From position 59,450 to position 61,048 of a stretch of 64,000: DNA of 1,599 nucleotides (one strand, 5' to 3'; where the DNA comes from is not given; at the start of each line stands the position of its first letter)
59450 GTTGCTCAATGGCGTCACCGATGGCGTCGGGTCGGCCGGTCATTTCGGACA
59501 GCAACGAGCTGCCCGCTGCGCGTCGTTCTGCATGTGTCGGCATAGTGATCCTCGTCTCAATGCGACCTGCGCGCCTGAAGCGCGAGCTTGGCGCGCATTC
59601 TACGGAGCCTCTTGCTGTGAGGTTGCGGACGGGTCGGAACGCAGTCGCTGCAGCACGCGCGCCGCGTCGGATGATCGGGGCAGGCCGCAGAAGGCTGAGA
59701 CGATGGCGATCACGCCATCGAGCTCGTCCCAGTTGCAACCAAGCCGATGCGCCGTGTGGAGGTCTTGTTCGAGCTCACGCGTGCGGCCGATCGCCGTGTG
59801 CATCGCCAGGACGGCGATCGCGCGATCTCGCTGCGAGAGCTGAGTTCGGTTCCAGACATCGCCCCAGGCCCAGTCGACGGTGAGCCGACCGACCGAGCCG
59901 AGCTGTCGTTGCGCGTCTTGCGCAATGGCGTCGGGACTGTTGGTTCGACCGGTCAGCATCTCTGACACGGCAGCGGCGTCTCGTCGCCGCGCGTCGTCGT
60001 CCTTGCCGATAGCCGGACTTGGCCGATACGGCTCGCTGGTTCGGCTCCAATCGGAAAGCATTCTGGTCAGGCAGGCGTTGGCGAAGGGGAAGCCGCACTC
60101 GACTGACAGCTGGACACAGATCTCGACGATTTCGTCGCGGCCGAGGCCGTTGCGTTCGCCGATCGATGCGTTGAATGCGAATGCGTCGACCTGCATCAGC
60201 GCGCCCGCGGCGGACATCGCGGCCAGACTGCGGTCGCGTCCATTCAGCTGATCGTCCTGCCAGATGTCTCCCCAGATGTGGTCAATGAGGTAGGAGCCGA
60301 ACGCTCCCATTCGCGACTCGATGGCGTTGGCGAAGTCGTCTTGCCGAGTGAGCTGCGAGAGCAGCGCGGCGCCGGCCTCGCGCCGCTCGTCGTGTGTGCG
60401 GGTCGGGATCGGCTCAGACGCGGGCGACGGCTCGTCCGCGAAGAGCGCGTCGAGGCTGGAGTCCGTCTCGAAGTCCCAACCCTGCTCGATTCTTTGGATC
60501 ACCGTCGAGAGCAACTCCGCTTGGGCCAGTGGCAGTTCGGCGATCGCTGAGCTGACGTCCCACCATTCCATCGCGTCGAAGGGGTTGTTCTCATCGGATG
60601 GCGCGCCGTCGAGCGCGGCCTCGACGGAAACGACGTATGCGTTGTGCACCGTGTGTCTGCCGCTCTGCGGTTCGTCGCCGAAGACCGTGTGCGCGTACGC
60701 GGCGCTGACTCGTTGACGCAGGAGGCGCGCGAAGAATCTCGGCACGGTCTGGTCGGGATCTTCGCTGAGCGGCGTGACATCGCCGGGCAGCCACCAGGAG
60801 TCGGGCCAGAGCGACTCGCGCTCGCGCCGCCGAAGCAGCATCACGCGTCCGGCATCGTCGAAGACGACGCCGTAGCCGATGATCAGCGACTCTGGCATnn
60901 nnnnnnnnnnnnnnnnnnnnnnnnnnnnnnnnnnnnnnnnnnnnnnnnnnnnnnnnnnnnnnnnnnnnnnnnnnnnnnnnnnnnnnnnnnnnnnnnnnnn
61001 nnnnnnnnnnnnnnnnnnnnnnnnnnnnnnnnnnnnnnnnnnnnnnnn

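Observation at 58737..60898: Two paralogous CMD-family genes (one fused to a degenerate Nudix domain) embedded and translationally coupled inside the trp operon between trpE and trpG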

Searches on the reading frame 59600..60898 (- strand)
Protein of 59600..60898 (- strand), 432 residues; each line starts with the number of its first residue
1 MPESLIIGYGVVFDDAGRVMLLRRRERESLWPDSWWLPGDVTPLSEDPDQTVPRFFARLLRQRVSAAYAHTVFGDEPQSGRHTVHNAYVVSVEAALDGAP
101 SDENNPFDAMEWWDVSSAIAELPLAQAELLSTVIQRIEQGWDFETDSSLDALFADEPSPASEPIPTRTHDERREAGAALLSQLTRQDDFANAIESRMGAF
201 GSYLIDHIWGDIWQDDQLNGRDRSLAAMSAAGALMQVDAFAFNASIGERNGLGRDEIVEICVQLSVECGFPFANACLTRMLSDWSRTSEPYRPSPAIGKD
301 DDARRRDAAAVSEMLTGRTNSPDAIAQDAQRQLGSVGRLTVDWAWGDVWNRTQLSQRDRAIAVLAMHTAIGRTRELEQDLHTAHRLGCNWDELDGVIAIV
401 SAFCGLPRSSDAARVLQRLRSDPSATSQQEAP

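Call 4: search_protein_families(library=pfam, proteins=[window:59600-60898:-], max_evalue=0.1)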
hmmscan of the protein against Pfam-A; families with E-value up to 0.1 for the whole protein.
window:59600-60898:- (432 aa): 3 families
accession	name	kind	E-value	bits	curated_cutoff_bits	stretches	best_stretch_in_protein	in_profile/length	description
PF02627.25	CMD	-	1.5e-17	63.8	23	2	337-417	4-83/84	Carboxymuconolactone decarboxylase family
PF00293.34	NUDIX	-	0.0062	17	21.1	1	11-127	9-128/134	NUDIX domain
PF14815.12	NUDIX_4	-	0.0079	16.4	35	1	9-66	2-51/113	NUDIX domain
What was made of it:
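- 59600..60400 (-): Fused double-CMD part (aa 167-432, plus stop). It is a paralogue of the downstream gene with the family-invariant polar residues replaced, so it is a probable pseudo-enzyme or scaffold. Pfam CMD in 2 stretches (call 4).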

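Call 5: search_protein_families(library=ncbifam, proteins=[window:59600-60898:-], max_evalue=0.1)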
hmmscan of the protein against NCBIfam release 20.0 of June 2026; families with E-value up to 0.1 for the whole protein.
window:59600-60898:- (432 aa): 3 families
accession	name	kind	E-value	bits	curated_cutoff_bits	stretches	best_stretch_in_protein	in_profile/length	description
NF051488.1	bifunc_PcaDC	exception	2.7e-30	105.8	390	2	341-418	294-371/375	bifunctional 3-oxoadipate enol-lactonase/4-carboxymuconolactone decarboxylase PcaDC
TIGR02425.1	decarb_PcaC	equivalog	1.2e-25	90.1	155.7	2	338-416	37-115/123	4-carboxymuconolactone decarboxylase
NF051487.1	bifunc_PcaCD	exception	7.3e-14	51.7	430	2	339-413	39-117/413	bifunctional 4-carboxymuconolactone decarboxylase/3-oxoadipate enol-lactonase PcaCD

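Call 6: search_solved_structures(query=window:59600-60898:-, max_evalue=0.01, show_alignments=2)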
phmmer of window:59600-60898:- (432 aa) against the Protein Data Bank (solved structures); distinct sequences matched with E-value up to 0.01: 2.
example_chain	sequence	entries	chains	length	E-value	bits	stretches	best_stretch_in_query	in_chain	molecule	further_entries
4g9q_A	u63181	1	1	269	4.3e-14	55.4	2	195-277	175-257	4-carboxymuconolactone decarboxylase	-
2af7_A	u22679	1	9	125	4e-06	29.2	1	321-416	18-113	gamma-carboxymuconolactone decarboxylase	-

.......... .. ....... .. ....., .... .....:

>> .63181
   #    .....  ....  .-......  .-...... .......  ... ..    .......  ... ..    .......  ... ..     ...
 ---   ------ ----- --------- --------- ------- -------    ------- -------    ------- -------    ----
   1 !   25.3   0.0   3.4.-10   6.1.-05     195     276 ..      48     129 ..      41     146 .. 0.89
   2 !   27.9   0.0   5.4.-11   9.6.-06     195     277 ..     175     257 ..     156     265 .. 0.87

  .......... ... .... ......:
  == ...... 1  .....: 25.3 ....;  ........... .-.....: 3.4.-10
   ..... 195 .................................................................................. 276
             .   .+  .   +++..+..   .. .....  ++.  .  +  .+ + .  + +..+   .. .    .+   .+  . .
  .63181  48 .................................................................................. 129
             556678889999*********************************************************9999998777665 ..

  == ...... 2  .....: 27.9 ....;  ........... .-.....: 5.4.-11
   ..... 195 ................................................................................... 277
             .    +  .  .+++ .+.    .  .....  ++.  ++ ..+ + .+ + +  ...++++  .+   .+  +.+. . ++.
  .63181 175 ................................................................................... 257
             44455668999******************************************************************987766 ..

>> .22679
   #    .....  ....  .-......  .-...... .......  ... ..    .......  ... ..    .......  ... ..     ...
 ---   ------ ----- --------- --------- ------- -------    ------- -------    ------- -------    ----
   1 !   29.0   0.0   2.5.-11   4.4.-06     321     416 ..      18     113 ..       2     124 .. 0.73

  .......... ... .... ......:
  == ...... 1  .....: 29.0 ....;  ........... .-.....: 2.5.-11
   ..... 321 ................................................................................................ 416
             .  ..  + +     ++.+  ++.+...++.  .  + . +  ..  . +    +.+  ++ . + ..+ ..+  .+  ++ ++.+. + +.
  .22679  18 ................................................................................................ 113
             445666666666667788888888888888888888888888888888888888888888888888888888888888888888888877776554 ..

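Call 9: find_homologous_proteins(query=window:59600-60898:-, max_evalue=0.00001)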
Query window:59600-60898:- (432 aa): 100 proteins with E <= 0.00001 among 8000 candidates.
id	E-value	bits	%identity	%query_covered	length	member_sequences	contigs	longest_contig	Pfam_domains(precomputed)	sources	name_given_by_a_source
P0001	9.9e-289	975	100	100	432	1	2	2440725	PF02627.26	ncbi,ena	-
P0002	1.8e-211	721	74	97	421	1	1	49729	PF02627.26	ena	-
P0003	1.9e-209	714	72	97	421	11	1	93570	PF02627.26,PF00293.35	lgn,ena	-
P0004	2.8e-209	713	74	97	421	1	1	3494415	PF02627.26,PF00293.35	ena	-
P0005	6.7e-207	706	72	97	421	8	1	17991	PF02627.26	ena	-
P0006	1.9e-206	704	73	97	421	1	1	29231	PF02627.26,PF00293.35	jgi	jgi:4-carboxymuconolactone decarboxylase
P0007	7.8e-206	702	74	97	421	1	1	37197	PF02627.26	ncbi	-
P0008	3.5e-205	700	73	97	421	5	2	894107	PF02627.26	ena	-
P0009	3.7e-205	700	73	97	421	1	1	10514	PF02627.26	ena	-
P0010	4.4e-205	700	73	97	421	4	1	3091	PF02627.26,PF00293.35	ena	-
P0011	6.9e-205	699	72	97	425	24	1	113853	PF02627.26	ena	-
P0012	8.4e-205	699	72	97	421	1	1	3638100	PF02627.26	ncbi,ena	-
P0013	1.1e-204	698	72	97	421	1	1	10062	PF02627.26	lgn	-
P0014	7.3e-204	696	73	97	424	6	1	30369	PF02627.26,PF00293.35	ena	-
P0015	5.4e-203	693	70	97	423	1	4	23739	PF02627.26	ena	-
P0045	3.1e-117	410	49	99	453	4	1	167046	PF02627.26,PF00293.35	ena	-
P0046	1.2e-102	362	42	97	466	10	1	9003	PF02627.26,PF00293.35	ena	-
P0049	1.0e-96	343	40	97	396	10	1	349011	PF02627.26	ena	-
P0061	4.9e-74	268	75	37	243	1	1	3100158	PF00293.35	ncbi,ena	-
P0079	7.4e-45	172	47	46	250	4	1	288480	-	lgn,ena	-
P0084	1.0e-26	112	33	58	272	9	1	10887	PF02627.26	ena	-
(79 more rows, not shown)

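Call 10: find_encoding_contigs(protein=P0001, flank=10000, max_places=3)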
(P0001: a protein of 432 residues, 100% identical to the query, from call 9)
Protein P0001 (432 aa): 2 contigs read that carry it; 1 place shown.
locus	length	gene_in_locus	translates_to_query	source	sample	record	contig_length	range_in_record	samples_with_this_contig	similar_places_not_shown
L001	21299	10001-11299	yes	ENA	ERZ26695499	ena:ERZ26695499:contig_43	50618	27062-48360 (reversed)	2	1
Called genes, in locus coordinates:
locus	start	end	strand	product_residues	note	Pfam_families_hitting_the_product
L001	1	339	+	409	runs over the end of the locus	PF22691:Thiolase_C_1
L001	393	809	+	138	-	PF01796:OB_ChsH2_C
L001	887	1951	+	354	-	PF00005:ABC_tran, PF13304:AAA_21 (weak)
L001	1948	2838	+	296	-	PF12698:ABC2_membrane_3, PF01061:ABC2_membrane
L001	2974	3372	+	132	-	PF09055:Sod_Ni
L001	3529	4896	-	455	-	PF01464:SLT (weak)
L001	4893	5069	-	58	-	-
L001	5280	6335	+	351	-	PF03807:F420_oxidored (weak), PF02153:PDH_N, PF20463:PDH_C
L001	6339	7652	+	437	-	PF00275:EPSP_synthase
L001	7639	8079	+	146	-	PF00625:Guanylate_kin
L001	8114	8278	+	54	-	-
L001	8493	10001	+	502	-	PF04715:, PF00425:Chorismate_bind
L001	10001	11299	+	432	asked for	PF02627:CMD (weak)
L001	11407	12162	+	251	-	PF02627:CMD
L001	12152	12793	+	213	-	PF00117:GATase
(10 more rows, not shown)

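Call 11: find_encoding_contigs(protein=P0045, flank=10000, max_places=3)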
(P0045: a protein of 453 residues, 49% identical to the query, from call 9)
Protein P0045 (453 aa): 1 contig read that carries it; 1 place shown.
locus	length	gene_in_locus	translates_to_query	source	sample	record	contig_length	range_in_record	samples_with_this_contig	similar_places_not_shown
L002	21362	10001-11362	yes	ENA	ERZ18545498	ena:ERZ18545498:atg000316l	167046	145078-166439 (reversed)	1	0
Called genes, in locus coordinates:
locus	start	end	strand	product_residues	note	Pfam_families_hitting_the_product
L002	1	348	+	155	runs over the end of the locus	-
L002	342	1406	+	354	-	-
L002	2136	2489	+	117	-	-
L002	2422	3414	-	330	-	-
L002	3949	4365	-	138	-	-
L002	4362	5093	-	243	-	-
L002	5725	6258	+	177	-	PF20463:PDH_C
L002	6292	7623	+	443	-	PF00275:EPSP_synthase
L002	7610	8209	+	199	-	PF00625:Guanylate_kin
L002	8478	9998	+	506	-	PF04715:, PF00425:Chorismate_bind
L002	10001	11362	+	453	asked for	PF00293:NUDIX (faint), PF02627:CMD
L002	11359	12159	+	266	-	PF02627:CMD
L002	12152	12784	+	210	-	PF00117:GATase, PF07722:Peptidase_C26 (weak)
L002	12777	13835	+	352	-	PF02885:Glycos_trans_3N, PF00591:Glycos_transf_3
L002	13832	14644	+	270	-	PF00218:IGPS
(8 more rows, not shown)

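Call 12: find_encoding_contigs(protein=P0049, flank=10000, max_places=3)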
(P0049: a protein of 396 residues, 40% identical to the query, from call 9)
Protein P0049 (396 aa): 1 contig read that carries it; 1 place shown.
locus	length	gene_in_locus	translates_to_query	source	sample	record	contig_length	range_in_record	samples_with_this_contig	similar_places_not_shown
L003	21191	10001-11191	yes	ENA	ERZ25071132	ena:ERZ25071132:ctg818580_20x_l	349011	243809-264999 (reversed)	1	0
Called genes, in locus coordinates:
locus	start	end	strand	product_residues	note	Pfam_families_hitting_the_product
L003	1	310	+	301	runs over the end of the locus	PF16881:LIAS_N, PF04055:Radical_SAM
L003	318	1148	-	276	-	PF01476:LysM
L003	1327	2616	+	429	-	PF00155:Aminotran_1_2, PF01212:Beta_elim_lyase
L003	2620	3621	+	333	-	PF01073:3Beta_HSD, PF01370:Epimerase, PF02719:Polysacc_synt_2 (faint), PF04321:RmlD_sub_bind, PF05368:NmrA, PF07993:NAD_binding_4, PF13460:NAD_binding_10, PF16363:GDP_Man_Dehyd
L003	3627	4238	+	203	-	PF24694:LNS2_PITM1-3 (faint)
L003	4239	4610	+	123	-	-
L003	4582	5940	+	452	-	PF13200:DUF4015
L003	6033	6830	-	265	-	PF00561:Abhydrolase_1, PF12146:Hydrolase_4, PF12697:Abhydrolase_6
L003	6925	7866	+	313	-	PF01370:Epimerase, PF13460:NAD_binding_10 (weak), PF16363:GDP_Man_Dehyd (faint)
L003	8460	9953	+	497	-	PF04715:, PF00425:Chorismate_bind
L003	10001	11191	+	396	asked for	PF02627:CMD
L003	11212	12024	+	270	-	PF02627:CMD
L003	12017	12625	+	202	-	PF00117:GATase, PF07722:Peptidase_C26 (faint)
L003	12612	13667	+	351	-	PF02885:Glycos_trans_3N, PF00591:Glycos_transf_3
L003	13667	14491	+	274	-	PF00218:IGPS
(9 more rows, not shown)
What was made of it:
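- The order is also kept at 40-49% identity of gene 1 (calls 11, 12).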

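Call 13: find_encoding_contigs(protein=P0061, flank=10000, max_places=3)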
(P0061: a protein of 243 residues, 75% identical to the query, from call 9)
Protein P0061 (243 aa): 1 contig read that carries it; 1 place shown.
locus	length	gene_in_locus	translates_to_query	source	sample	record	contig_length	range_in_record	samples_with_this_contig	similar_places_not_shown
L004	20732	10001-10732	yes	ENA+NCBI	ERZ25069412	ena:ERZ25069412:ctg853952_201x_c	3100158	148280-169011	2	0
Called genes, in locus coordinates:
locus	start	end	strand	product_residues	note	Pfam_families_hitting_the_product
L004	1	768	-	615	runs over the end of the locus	PF03235:GmrSD_N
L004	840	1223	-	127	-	-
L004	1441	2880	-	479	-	PF23477:zf_Tbcl_2, PF00270:DEAD, PF00271:Helicase_C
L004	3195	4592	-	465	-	-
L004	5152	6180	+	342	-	PF03807:F420_oxidored (weak), PF02153:PDH_N, PF20463:PDH_C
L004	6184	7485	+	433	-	PF00275:EPSP_synthase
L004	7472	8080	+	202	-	PF00625:Guanylate_kin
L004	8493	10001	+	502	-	PF04715:, PF00425:Chorismate_bind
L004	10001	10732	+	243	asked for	PF00293:NUDIX (faint)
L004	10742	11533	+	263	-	PF02627:CMD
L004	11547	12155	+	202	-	PF00117:GATase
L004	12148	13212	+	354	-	PF02885:Glycos_trans_3N, PF00591:Glycos_transf_3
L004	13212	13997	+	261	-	PF00218:IGPS, PF01070:FMN_dh (weak)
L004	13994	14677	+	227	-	PF00697:PRAI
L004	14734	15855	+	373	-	PF00291:PALP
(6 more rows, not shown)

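Call 14: find_encoding_contigs(protein=P0079, flank=10000, max_places=3)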
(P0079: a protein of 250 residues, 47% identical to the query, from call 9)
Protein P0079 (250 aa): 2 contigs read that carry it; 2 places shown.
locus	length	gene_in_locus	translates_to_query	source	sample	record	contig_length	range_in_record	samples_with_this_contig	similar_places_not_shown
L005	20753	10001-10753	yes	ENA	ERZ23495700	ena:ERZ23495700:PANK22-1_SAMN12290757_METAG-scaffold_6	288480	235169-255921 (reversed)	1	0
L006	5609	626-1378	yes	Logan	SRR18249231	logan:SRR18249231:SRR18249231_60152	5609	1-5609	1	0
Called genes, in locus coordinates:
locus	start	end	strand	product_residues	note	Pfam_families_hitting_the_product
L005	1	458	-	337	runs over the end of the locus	PF01381:HTH_3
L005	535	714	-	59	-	-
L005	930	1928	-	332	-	PF01717:Meth_synt_2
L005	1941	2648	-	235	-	PF03781:FGE-sulfatase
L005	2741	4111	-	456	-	-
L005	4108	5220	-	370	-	-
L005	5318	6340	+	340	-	PF03807:F420_oxidored, PF02153:PDH_N, PF20463:PDH_C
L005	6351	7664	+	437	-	PF00275:EPSP_synthase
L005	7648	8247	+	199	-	PF00625:Guanylate_kin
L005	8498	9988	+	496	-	PF04715:, PF00425:Chorismate_bind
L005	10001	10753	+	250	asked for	-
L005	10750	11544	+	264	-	PF02627:CMD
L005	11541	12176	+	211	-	PF00117:GATase, PF07722:Peptidase_C26 (weak)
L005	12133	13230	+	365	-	PF02885:Glycos_trans_3N, PF00591:Glycos_transf_3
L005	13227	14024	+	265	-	PF00218:IGPS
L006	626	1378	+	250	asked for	-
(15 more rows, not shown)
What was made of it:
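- Other foreign genes (two CPBP/Rce1-like membrane proteases) also sit inside this operon, between trpB and trpA (calls 10-14).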

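Call 15: find_encoding_contigs(protein=P0084, flank=10000, max_places=3)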
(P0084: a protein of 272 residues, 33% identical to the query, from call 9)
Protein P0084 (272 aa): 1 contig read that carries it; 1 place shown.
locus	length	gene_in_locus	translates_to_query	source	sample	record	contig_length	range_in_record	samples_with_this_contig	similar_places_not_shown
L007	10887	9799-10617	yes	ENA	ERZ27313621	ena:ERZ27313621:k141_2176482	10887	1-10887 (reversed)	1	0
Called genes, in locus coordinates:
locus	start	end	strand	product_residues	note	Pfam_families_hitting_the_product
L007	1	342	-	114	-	?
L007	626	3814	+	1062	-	PF02837:Glyco_hydro_2_N, PF00703:Glyco_hydro_2 (weak), PF02836:Glyco_hydro_2_C, PF16353:LacZ_4, PF02929:Bgal_small_N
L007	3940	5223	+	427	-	PF13000:Acatn, PF03092:BT1, PF07690:MFS_1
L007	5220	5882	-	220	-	PF02163:Peptidase_M50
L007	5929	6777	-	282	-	PF09935:DUF2167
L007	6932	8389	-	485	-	PF00479:G6PD_N, PF02781:G6PD_C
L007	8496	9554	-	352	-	PF00144:Beta-lactamase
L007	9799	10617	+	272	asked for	PF02627:CMD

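Call 31: find_encoding_contigs(protein=P0046, flank=8000, max_places=3)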
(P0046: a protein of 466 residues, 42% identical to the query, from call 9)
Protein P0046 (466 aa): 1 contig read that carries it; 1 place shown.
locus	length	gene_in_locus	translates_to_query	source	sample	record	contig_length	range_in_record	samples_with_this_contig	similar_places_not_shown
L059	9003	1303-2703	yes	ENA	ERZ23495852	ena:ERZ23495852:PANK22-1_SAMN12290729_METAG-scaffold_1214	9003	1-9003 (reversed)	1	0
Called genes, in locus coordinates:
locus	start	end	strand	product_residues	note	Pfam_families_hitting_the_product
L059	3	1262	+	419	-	?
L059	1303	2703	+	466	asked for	PF00293:NUDIX (faint), PF02627:CMD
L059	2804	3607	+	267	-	PF02627:CMD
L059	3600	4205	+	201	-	PF00117:GATase, PF07722:Peptidase_C26 (faint)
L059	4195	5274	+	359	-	PF02885:Glycos_trans_3N, PF00591:Glycos_transf_3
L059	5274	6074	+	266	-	PF00218:IGPS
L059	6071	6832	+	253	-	PF00697:PRAI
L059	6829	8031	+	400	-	PF00291:PALP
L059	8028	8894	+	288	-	PF02517:Rce1-like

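Call 64: search_protein_families(library=padloc, proteins=[window:59600-60898:-], max_evalue=0.01)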
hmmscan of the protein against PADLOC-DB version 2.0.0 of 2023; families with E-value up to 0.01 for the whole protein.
window:59600-60898:- (432 aa): 0 families
